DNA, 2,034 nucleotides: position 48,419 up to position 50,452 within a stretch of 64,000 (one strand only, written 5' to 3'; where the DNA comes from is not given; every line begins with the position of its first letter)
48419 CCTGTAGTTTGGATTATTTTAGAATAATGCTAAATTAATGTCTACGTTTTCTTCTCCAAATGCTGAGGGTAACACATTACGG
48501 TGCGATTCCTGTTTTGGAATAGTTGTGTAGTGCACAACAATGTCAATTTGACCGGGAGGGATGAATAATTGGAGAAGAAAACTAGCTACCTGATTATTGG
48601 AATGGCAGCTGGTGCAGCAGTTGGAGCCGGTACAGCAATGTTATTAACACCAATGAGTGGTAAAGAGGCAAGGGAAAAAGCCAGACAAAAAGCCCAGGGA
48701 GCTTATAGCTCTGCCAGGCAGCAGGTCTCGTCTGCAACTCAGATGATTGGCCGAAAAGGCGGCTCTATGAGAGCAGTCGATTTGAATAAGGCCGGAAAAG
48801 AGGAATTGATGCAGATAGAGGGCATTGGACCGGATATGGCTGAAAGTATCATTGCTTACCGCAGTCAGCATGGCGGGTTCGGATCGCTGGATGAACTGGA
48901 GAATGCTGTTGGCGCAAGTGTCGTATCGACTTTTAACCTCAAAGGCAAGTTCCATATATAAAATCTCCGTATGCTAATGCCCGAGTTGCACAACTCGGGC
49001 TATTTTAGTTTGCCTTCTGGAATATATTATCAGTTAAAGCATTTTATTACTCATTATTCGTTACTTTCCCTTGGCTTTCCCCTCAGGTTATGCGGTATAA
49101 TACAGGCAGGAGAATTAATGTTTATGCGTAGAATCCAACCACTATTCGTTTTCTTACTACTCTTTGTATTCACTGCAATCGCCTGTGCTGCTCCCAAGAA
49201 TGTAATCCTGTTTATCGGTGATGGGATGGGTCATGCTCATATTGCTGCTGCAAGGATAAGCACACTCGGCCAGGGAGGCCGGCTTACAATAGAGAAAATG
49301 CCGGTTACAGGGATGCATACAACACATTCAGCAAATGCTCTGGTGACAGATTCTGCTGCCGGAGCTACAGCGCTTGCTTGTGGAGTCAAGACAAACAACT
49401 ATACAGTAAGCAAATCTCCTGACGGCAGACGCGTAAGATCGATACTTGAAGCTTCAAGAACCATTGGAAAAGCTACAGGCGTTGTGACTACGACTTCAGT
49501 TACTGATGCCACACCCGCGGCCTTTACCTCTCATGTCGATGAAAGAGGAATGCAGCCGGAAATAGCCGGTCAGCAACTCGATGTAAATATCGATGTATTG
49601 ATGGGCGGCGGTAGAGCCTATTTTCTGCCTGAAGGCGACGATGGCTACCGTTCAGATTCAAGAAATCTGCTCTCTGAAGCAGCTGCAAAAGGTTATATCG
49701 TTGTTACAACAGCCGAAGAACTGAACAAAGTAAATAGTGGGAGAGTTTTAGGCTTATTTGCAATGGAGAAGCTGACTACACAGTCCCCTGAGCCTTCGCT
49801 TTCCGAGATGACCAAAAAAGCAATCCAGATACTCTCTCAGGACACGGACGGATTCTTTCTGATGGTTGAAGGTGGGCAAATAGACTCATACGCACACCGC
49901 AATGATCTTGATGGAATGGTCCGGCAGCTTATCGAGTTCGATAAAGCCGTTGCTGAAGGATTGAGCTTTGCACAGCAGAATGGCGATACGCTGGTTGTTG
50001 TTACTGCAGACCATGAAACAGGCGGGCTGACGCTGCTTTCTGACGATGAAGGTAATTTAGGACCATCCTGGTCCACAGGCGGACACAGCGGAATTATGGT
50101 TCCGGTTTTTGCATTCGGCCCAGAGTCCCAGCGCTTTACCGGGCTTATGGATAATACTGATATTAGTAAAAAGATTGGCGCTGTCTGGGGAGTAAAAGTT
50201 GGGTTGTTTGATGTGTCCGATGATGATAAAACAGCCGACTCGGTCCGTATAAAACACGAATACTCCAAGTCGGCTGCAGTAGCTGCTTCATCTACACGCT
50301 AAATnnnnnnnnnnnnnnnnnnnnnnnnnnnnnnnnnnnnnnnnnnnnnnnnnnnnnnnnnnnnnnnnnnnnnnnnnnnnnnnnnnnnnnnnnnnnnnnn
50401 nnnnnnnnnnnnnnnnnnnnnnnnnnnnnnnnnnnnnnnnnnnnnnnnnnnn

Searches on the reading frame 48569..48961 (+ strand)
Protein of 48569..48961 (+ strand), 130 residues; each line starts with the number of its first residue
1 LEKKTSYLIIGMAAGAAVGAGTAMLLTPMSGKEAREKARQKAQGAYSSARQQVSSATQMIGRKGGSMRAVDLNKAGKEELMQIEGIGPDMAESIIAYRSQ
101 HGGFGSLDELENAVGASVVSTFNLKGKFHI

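Call 39: search_protein_families(library=pfam, proteins=[window:48569-48961:+], max_evalue=0.0001)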
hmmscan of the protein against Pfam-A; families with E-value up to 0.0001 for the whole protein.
window:48569-48961:+ (130 aa): 5 families
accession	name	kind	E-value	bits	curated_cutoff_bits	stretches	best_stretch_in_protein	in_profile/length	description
PF12836.13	HHH_3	-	4.1e-14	52.9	27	1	69-112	5-48/65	Helix-hairpin-helix motif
PF12732.12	YtxH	-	5.6e-11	43.1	37.5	1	9-66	1-49/71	YtxH-like protein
PF00633.29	HHH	-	4.2e-06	26.8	24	1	71-97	4-30/30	Helix-hairpin-helix motif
PF12826.13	HHH_2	-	6.5e-06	26.7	27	1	71-97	28-54/64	Helix-hairpin-helix motif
PF14520.12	HHH_5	-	6.7e-06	26.9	27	0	78-113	2-32/57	Helix-hairpin-helix domain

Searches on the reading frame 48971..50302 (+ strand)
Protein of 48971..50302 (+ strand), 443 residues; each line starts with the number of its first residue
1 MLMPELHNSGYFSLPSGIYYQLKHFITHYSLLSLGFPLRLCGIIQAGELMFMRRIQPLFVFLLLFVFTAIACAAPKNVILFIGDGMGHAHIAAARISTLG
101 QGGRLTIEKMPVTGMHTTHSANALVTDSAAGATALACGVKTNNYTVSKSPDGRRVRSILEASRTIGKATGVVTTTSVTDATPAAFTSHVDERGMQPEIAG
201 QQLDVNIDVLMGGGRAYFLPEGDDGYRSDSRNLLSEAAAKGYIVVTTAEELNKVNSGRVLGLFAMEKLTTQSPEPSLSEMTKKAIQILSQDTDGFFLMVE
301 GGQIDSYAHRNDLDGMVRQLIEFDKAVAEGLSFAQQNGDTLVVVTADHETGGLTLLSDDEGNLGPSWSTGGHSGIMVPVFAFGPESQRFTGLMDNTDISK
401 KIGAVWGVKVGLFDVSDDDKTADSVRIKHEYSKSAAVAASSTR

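Call 39: search_protein_families(library=pfam, proteins=[window:48971-50302:+], max_evalue=0.0001)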
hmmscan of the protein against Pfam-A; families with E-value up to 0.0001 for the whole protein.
window:48971-50302:+ (443 aa): 2 families
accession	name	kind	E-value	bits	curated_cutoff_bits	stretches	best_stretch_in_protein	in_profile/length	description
PF00245.25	Alk_phosphatase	-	2.7e-93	313.7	24.4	1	76-354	2-321/423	Alkaline phosphatase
PF01676.23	Metalloenzyme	-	1.5e-10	41.5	24.3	1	272-388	126-227/252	Metalloenzyme superfamily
